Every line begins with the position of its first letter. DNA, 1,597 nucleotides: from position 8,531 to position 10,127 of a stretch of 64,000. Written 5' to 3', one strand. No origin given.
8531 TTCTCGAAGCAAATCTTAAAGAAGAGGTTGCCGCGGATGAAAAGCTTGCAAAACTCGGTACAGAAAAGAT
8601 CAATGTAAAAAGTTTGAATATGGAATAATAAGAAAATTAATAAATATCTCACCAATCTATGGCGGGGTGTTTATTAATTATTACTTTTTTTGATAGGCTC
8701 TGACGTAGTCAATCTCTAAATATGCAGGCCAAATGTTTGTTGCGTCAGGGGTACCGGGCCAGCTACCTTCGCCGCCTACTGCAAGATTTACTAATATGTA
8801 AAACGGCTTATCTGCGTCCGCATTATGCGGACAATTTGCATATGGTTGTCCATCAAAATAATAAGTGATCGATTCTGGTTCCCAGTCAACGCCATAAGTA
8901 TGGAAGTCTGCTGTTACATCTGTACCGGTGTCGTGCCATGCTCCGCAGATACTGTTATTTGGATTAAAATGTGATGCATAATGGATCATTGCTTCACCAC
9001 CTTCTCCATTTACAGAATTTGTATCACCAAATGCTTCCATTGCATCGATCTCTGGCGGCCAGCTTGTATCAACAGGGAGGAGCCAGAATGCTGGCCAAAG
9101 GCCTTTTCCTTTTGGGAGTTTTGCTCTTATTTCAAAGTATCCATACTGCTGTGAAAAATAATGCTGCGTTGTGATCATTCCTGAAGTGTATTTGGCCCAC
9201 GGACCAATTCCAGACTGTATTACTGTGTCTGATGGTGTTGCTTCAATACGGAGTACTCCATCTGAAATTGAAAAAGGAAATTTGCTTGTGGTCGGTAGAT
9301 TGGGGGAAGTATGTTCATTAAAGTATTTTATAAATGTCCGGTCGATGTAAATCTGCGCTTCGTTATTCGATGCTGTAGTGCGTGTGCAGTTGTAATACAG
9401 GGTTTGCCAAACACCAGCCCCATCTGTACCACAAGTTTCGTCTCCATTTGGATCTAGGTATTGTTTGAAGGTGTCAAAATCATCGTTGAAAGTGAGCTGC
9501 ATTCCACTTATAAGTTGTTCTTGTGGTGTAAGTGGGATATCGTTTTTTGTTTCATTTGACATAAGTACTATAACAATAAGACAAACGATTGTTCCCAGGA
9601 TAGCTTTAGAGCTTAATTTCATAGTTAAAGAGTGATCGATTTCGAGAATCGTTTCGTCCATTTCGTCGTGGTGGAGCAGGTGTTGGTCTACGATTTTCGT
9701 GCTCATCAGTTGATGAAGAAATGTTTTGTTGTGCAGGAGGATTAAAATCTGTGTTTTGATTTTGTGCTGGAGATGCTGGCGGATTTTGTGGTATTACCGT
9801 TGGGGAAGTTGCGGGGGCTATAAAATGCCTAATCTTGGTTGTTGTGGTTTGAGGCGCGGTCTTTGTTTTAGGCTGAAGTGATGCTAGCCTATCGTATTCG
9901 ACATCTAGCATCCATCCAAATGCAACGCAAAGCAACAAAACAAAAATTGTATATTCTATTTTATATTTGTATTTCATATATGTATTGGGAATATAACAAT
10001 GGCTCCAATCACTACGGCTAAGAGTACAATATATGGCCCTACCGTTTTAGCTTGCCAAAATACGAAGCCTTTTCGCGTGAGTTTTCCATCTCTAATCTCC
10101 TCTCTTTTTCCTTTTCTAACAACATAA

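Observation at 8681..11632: Translationally coupled operon: cellulose-synthase-like GT2 glucan synthase, then a Pro/Thr-rich anchored protein, then a GH16 glucanase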

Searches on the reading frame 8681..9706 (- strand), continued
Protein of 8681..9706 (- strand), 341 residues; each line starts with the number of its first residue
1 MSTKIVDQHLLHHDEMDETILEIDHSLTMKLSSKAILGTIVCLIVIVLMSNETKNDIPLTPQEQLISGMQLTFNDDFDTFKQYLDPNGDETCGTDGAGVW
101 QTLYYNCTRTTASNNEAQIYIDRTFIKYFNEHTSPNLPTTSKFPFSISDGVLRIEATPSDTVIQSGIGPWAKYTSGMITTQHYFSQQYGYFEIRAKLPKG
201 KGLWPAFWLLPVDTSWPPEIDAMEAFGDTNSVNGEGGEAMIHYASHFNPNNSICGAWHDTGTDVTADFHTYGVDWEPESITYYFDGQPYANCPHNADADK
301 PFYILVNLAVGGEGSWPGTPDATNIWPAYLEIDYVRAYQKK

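Call 55: predict_structure(alignment_id=A4)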
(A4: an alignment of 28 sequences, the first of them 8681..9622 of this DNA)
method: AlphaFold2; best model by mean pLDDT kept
length: 313 residues; sequences in the alignment: 28
mean_pLDDT: 94.8   pTM: 0.88
mean pLDDT of the five models: 94.8, 94.7, 93.9, 93.1, 92.9
residues with pLDDT >= 90: 275; 70-90: 32; 50-70: 5; < 50: 1
segments of 3 or more residues with pLDDT < 50: none
pLDDT, mean of each block of 10 residues (from residue 1): 74 89 77 92 98 97 95 94 91 97 97 97 98 97 97 98 99 98 95 97 94 97 91 98 98 98 97 98 96 97 99 94
secondary structure, 60 per line:
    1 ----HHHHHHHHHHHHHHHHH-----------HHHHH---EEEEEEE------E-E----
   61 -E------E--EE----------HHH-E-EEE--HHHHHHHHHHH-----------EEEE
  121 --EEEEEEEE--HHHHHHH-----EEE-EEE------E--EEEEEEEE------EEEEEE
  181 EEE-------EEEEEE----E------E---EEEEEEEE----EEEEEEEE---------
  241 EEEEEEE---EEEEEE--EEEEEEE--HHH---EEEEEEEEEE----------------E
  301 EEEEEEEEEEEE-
elements in order: H5-21 H33-37 E41-47 E90-92 H95-105 E117-120 E123-130 H133-139 E145-147 E149-151 E161-168 E175-183 E191-196 E212-219 E224-231 E241-247 E251-256 E259-265 E274-283 E300-312
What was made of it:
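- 8681..9622 (-): Type-II membrane-anchored GH16 of 313 aa from the ATG at 9622 (the longest ORF runs to 9706; NCBI starts at 9661). Laminarinase-like beta-jelly roll with the beta-bulge catalytic motif E191-I-D193-A-M-E196. AF2 pLDDT 94.8 (call 55).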

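Call 58: fold_search(model_id=the predicted structure, library=pdb)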
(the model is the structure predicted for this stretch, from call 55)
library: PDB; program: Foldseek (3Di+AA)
matches with E <= 10: 1589; with E <= 0.001: 377
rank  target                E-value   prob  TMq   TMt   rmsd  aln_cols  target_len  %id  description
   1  3azx_A                2.6e-21  1.00  0.63  0.78   3.4       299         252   29  Crystal structure of the laminarinase catalytic domain from Thermotoga maritima MSB8 (released 2011-11-23)
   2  4dfs_A                4.2e-21  1.00  0.63  0.77   3.7       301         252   30  Structure of the catalytic domain of an endo-1,3-beta-glucanase (laminarinase) from Thermotoga petrophila RKU-1 (released 2012-03-14)
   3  3b01_B                1.1e-20  1.00  0.62  0.77   3.4       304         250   29  Crystal structure of the laminarinase catalytic domain from Thermotoga maritima MSB8 (released 2011-11-23)
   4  3azy_A                1.8e-20  1.00  0.61  0.75   3.7       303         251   29  Crystal structure of the laminarinase catalytic domain from Thermotoga maritima MSB8 (released 2011-11-23)
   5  3azz_A                3.6e-20  1.00  0.63  0.78   3.3       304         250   29  Crystal structure of the laminarinase catalytic domain from Thermotoga maritima MSB8 in complex with gluconolactone (released 2011-11-23)
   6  2hyk                  4.0e-20  1.00  0.63  0.82   3.3       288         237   28  The crystal structure of an endo-beta-1,3-glucanase from alkaliphilic Nocardiopsis sp.strain F96 (released 2007-10-02)
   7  7wwc_A                5.3e-20  1.00  0.62  0.42   4.0       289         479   28  Crystal structure of beta-1,3(4)-glucanase with Laminaritriose (released 2023-02-15)
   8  4crq_A                6.2e-20  1.00  0.61  0.81   3.7       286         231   29  Crystal structure of the catalytic domain of the modular laminarinase ZgLamC mutant E142S (released 2015-01-14)
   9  6xqm_A                7.8e-20  1.00  0.65  0.76   4.0       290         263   28  Crystal structure of SCLam E144S mutant, a non-specific endo-beta-1,3(4)-glucanase from family GH16, co-crystallized w (released 2021-02-10)
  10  2vy0_B                9.7e-20  1.00  0.63  0.75   3.8       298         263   30  The X-ray structure of endo-beta-1,3-glucanase from Pyrococcus furiosus (released 2009-03-24)
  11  7ww4                  1.1e-19  1.00  0.63  0.42   3.7       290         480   29  Crystal structure of multidomain beta-1,3(4)-glucanase (released 2023-02-15)
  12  2vy0_A                1.7e-19  1.00  0.63  0.74   4.0       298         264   30  The X-ray structure of endo-beta-1,3-glucanase from Pyrococcus furiosus (released 2009-03-24)
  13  3atg                  2.2e-19  1.00  0.64  0.82   3.6       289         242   28  endo-1,3-beta-glucanase from Cellulosimicrobium cellulans (released 2012-01-18)
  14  6xqh_A                2.6e-19  1.00  0.64  0.76   4.2       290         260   28  Crystal structure of SCLam E144S mutant, a non-specific endo-beta-1,3(4)-glucanase from family GH16, co-crystallized w (released 2021-02-10)
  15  6jh5                  2.7e-19  1.00  0.61  0.81   3.3       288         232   26  Structure of Marine bacterial laminarinase (released 2019-04-03)
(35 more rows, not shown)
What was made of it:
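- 8681..9622 (-): Foldseek best hits 3azx, 4dfs, 2hyk, 7wwc and 4crq with TMt 0.75-0.82 (call 58).
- On Glycoside hydrolase family 16, laminarinase type: Foldseek hits to laminarinases at E about 1e-20 to 1e-21 (calls 55, 58). Fold ranks 1-24 are all laminarinases or beta-1,3(4)-glucanases (call 58).
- Closest known: Fungal Kre6/Skn1. Different: The overall best matches are bacterial laminarinases (call 58).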

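Call 79: find_encoding_contigs(protein=P0127, flank=7000, max_places=1)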
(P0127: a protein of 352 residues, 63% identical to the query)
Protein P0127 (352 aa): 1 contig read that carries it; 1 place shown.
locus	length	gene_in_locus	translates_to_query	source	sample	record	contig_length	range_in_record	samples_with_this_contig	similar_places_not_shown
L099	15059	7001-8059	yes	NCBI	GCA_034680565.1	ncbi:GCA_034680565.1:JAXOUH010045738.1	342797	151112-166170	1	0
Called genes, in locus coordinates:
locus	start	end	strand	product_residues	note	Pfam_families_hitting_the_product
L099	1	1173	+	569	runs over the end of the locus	PF03717:PBP_dimer, PF00905:Transpeptidase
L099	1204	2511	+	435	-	PF08245:Mur_ligase_M, PF02875:Mur_ligase_C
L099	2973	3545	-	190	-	-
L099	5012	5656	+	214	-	-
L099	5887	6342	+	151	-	PF00293:NUDIX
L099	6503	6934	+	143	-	PF00334:NDK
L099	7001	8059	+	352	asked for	PF03935:SKN1_KRE6_Sbg1 (faint), PF00722:Glyco_hydro_16, PF26113:GH16_XgeA (faint)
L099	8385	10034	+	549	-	PF13641:Glyco_tranf_2_3, PF13632:Glyco_trans_2_3, PF03552:Cellulose_synt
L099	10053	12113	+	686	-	PF13506:Glyco_transf_21, PF00535:Glycos_transf_2, PF13641:Glyco_tranf_2_3, PF13632:Glyco_trans_2_3, PF01471:PG_binding_1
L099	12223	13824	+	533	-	-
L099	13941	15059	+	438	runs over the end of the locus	PF01566:Nramp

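Call 80: find_encoding_contigs(protein=P0129, flank=7000, max_places=1)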
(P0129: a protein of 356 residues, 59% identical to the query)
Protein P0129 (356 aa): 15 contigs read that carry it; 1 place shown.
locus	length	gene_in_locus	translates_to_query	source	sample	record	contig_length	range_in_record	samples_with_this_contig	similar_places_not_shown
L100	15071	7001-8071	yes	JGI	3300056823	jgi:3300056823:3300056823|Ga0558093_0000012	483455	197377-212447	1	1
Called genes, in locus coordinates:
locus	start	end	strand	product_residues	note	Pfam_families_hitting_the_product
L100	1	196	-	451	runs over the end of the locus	PF00583:Acetyltransf_1, PF13673:Acetyltransf_10, PF13508:Acetyltransf_7, PF04266:ASCH (weak)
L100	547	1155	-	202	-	PF01872:RibD_C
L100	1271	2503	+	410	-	PF05977:MFS_3, PF07690:MFS_1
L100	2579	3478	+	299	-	PF27188:SfmD_perox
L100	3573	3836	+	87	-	PF01541:GIY-YIG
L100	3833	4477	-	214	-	PF00753:Lactamase_B (weak), PF13483:Lactamase_B_3, PF12706:Lactamase_B_2 (weak)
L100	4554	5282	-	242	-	PF00351:Biopterin_H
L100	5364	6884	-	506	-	-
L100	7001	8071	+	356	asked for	PF03935:SKN1_KRE6_Sbg1 (faint), PF26113:GH16_XgeA (weak), PF00722:Glyco_hydro_16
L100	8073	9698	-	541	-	PF13506:Glyco_transf_21, PF00535:Glycos_transf_2, PF13641:Glyco_tranf_2_3, PF13632:Glyco_trans_2_3, PF03552:Cellulose_synt (weak)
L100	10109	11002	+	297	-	-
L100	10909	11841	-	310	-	PF00535:Glycos_transf_2, PF10111:Glyco_tranf_2_2 (faint), PF13641:Glyco_tranf_2_3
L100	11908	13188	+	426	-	PF01943:Polysacc_synt (weak), PF13440:Polysacc_synt_3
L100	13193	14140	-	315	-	-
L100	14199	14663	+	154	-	-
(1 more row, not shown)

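Call 81: find_encoding_contigs(protein=P0197, flank=7000, max_places=1)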
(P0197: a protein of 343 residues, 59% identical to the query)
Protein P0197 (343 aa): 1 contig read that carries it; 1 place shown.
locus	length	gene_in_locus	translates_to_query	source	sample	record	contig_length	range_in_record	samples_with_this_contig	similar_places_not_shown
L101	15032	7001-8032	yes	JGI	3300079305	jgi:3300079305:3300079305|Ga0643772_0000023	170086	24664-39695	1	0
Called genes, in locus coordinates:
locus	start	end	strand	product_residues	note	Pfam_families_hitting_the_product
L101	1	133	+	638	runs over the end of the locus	PF04041:Glyco_hydro_130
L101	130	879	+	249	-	PF00702:Hydrolase (faint), PF08282:Hydrolase_3, PF13419:HAD_2 (faint), PF03332:PMM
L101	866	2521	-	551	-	PF05970:PIF1, PF13245:AAA_19, PF13401:AAA_22 (weak), PF13604:AAA_30, PF14493:HTH_40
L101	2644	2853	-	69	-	-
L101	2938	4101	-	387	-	PF18915:DUF5667 (weak)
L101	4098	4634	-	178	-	PF04542:Sigma70_r2, PF08281:Sigma70_r4_2, PF04545:Sigma70_r4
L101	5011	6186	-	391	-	PF00512:HisKA, PF02518:HATPase_c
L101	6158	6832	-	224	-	PF00072:Response_reg, PF00486:Trans_reg_C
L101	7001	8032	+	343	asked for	PF00722:Glyco_hydro_16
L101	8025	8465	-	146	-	PF04138:GtrA_DPMS_TM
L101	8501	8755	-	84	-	-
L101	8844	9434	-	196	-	PF02245:Pur_DNA_glyco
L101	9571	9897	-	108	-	-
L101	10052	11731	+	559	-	PF01565:FAD_binding_4, PF02913:FAD-oxidase_C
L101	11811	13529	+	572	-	PF25919:BSH_CusB (faint), PF25917:BSH_RND, PF25954:Beta-barrel_RND_2 (weak), PF25990:Beta-barrel_YknX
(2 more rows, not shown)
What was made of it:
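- Two of three extra GH16-anchored look-ups also had the synthase next door (calls 79-81). One GH16 orthologue sits alone (call 81).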

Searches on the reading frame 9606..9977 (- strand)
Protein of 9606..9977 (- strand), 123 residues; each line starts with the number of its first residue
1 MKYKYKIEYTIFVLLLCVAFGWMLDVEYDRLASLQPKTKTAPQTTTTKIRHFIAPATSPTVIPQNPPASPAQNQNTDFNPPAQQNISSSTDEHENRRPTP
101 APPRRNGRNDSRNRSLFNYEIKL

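Call 3: search_protein_families(library=pfam, proteins=[window:9606-9977:-], max_evalue=0.01)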
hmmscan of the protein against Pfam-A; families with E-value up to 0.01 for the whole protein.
window:9606-9977:- (123 aa): 0 families

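Call 4: search_protein_families(library=ncbifam, proteins=[window:9606-9977:-], max_evalue=0.01)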
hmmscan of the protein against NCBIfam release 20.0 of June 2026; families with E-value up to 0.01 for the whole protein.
window:9606-9977:- (123 aa): 0 families
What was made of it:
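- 9606..9977 (-): Small type-II (N-in, C-out, inferred) single-pass membrane protein of 123 aa. Conserved N-terminus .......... + TM helix + [KR]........, then a fast-evolving S/T/P/Q/N-rich tail ending in a basic tip. No Pfam or NCBIfam hit (calls 3, 4).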

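Call 87: search_protein_representatives(protein=window:9606-9977:-)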
Query: 123 residues. Proteins with E-value up to 0.001 (for the whole library): 4; up to 1e-10: 4; up to 1e-30: 1. The best 4 are listed.
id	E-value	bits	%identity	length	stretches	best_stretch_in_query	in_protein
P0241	1.4e-77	274.1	100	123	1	1-123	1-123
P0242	6.5e-15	71.9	50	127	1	1-89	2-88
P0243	4.7e-12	62.6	41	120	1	1-118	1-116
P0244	1.9e-11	60.7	42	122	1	1-109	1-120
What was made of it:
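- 9606..9977 (-): Only 4 cluster representatives in 1.84 billion proteins (call 87).
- The family is tiny (call 87).
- Tried and rejected: The exhaustive HMMER search then found 4 representatives (call 87).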

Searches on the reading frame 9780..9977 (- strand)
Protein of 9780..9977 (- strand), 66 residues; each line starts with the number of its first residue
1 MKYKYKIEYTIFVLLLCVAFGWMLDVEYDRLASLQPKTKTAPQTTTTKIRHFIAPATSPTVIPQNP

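Call 49: find_homologous_proteins(query=window:9780-9977:-, max_evalue=10)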
Query seq(66 aa): no candidate shares three 5-residue words with the query. No homologue found.
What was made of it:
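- Tried and rejected: Word-index search with the conserved 66-residue N-terminus of the small protein found no candidates (call 49).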
